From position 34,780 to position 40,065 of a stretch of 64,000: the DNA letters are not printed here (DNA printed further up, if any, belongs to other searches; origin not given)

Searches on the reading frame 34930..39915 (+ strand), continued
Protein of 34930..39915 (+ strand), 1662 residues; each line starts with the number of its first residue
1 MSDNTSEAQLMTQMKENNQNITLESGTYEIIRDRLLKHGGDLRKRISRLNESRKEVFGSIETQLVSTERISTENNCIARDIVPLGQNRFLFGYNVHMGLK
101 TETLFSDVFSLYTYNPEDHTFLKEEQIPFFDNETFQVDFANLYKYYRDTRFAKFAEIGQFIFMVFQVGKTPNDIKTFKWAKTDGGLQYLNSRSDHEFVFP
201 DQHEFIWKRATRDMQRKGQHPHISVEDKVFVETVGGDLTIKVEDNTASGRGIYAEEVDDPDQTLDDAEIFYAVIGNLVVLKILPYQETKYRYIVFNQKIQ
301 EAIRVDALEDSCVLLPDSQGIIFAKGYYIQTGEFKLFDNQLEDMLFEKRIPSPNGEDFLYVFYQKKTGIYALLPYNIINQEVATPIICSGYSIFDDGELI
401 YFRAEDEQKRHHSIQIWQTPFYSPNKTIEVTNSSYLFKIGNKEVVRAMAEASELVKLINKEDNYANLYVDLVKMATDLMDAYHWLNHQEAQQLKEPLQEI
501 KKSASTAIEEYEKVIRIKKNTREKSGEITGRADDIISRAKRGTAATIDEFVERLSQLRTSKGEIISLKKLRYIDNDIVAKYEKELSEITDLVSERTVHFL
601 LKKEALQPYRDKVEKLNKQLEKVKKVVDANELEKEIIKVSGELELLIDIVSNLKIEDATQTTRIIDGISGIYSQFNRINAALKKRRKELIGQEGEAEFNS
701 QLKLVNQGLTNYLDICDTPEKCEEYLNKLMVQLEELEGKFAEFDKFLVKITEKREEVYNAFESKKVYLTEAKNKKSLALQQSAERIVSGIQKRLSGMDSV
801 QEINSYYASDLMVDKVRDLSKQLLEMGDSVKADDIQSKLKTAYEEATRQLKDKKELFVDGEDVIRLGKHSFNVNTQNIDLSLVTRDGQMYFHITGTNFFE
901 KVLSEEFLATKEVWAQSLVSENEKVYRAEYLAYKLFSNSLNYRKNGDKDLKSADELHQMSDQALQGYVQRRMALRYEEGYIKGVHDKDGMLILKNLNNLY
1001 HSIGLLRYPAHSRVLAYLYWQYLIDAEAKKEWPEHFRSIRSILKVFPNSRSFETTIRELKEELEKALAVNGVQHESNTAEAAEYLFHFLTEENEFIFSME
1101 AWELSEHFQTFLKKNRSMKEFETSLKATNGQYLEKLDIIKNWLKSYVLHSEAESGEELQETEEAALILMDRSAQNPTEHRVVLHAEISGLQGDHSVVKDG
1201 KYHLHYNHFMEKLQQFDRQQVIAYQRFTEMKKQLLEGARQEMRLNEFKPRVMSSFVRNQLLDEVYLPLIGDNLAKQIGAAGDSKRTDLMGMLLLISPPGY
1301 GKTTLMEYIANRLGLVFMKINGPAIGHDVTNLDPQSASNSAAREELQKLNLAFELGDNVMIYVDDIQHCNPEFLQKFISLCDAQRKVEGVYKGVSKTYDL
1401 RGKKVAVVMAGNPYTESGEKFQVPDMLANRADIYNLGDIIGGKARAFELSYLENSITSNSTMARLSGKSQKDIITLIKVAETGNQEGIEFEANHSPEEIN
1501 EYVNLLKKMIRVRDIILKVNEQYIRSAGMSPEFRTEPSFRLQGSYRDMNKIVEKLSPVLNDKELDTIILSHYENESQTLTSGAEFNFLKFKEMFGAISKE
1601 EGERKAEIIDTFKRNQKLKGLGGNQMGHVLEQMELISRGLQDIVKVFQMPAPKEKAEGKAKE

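Call 69: get_annotated_region(hit=H9, flank=7000)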
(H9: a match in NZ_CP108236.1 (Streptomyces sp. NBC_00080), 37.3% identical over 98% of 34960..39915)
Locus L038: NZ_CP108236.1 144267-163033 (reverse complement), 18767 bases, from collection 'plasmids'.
description: Streptomyces sp. NBC_00080 plasmid unnamed1, complete sequence
organism: Streptomyces sp. NBC_00080 (NCBI taxid 2975645)
taxonomy: Bacteria; Actinomycetota; Actinomycetes; Kitasatosporales; Streptomycetaceae; Streptomyces; Streptomyces sp. NBC 00080
host: -; source: -; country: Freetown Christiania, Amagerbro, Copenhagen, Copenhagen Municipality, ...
typing (MOB-suite, as given by PLSDB): non-mobilizable; replicon rep_cluster_43
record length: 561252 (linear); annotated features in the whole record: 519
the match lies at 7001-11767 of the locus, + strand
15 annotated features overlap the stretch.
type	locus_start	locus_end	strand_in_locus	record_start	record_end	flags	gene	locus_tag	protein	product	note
CDS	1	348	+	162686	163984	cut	-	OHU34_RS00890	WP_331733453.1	ArsB/NhaD family transporter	-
CDS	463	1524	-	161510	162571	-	-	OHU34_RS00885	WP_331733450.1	helix-turn-helix domain-containing protein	-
CDS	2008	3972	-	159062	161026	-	-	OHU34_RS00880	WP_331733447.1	NAD-binding protein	GO:0006813 - potassium ion transport [Evidence IEA]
CDS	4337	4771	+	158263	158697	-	-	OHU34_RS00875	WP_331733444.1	hypothetical protein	-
CDS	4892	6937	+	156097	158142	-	-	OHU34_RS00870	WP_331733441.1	flotillin family protein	-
CDS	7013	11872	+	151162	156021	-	-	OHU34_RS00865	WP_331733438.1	DNA repair ATPase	-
CDS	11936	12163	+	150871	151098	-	-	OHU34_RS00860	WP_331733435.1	hypothetical protein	-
CDS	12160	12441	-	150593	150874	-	-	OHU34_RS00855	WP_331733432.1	hypothetical protein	-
CDS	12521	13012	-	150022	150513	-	-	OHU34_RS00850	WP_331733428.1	CBS domain-containing protein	-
CDS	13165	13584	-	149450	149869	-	-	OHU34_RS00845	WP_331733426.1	hypothetical protein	-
CDS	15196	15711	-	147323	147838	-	-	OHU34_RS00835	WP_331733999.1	hypothetical protein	-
CDS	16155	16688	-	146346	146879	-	-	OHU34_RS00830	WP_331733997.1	TerD family protein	-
CDS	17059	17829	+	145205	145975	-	-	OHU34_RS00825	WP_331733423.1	hypothetical protein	-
CDS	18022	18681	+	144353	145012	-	-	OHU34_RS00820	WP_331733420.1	superoxide dismutase family protein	-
CDS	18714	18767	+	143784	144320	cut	-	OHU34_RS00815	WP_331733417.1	copper resistance protein CopC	-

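Call 70: get_annotated_region(hit=H10, flank=7000)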
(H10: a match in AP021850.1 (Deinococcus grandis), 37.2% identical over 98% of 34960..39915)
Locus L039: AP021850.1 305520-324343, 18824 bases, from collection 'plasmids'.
description: Deinococcus grandis ATCC 43672 plasmid: pDEGR-1 DNA, complete genome
organism: Deinococcus grandis (NCBI taxid 57498)
taxonomy: Bacteria; Deinococcota; Deinococci; Deinococcales; Deinococcaceae; Deinococcus; Deinococcus grandis
host: -; source: -; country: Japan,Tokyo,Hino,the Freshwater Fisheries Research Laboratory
typing (MOB-suite, as given by PLSDB): non-mobilizable
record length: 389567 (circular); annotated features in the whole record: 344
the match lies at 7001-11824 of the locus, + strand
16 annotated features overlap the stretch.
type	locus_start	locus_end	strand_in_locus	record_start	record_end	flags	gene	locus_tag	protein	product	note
CDS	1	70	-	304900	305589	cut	-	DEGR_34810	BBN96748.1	cob(I)alamin adenosyltransferase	-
CDS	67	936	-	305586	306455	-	-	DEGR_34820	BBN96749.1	ABC transporter substrate-binding protein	-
CDS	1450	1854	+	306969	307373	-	-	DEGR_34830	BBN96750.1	hypothetical protein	-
CDS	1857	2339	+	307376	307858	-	-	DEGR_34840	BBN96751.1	hypothetical protein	-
CDS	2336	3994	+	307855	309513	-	-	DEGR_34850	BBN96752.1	hypothetical protein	-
CDS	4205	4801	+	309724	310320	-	-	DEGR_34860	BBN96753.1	hypothetical protein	-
CDS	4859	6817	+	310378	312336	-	-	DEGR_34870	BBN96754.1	hypothetical protein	-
CDS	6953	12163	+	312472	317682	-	-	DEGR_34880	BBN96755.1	hypothetical protein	-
CDS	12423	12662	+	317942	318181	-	-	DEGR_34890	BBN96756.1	copper chaperone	-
CDS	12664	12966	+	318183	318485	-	-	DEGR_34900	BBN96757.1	hypothetical protein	-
CDS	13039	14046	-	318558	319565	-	-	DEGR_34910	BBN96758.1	esterase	-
CDS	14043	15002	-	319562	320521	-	murQ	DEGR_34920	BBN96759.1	N-acetylmuramic acid 6-phosphate etherase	-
CDS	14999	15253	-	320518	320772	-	-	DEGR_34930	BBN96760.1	hypothetical protein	-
CDS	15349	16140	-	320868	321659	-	-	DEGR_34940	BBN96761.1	hypothetical protein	-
CDS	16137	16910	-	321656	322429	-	-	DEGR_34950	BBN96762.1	GntR family transcriptional regulator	-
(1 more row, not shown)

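Call 71: search_protein_families(library=padloc, proteins=[L032:3797-5944:+, L033:4858-5994:+, L001:8841-9947:+, L034:10971-12023:+], max_evalue=0.01)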
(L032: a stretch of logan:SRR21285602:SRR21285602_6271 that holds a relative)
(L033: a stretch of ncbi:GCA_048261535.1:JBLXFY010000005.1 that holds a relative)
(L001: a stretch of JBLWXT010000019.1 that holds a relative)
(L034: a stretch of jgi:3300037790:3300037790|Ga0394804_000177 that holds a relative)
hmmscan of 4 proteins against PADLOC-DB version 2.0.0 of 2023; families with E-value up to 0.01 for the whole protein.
L032:3797-5944:+ (716 aa): 0 families

L033:4858-5994:+ (379 aa): 0 families

L001:8841-9947:+ (369 aa): 0 families

L034:10971-12023:+ (351 aa): 0 families

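Call 95: search_solved_structures(query=L032:3797-5944:+, max_evalue=1)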
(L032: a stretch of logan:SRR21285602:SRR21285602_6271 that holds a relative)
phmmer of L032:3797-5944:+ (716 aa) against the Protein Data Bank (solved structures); distinct sequences matched with E-value up to 1: 2.
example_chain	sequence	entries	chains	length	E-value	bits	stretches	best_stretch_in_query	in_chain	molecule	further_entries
8qys_P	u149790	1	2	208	0.86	11.2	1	148-271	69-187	Proteasome subunit beta type-4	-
1iru_N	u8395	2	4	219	0.93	11.1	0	148-272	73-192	20S proteasome | Proteasome subunit beta type-4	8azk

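Call 96: search_protein_families(library=ncbifam, proteins=[L032:3797-5944:+, L033:4858-5994:+, L001:8841-9947:+], max_evalue=1)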
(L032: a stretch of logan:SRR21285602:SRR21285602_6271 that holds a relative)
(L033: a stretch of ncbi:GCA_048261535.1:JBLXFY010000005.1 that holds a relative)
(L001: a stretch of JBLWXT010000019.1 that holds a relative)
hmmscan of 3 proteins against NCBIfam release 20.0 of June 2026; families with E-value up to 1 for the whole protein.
L032:3797-5944:+ (716 aa): 0 families

L033:4858-5994:+ (379 aa): 0 families

L001:8841-9947:+ (369 aa): 1 family
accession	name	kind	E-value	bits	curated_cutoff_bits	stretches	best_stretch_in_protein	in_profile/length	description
NF045731.1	blaDYB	exception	0.052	12.8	550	0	281-325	53-96/250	DYB family subclass B1 metallo-beta-lactamase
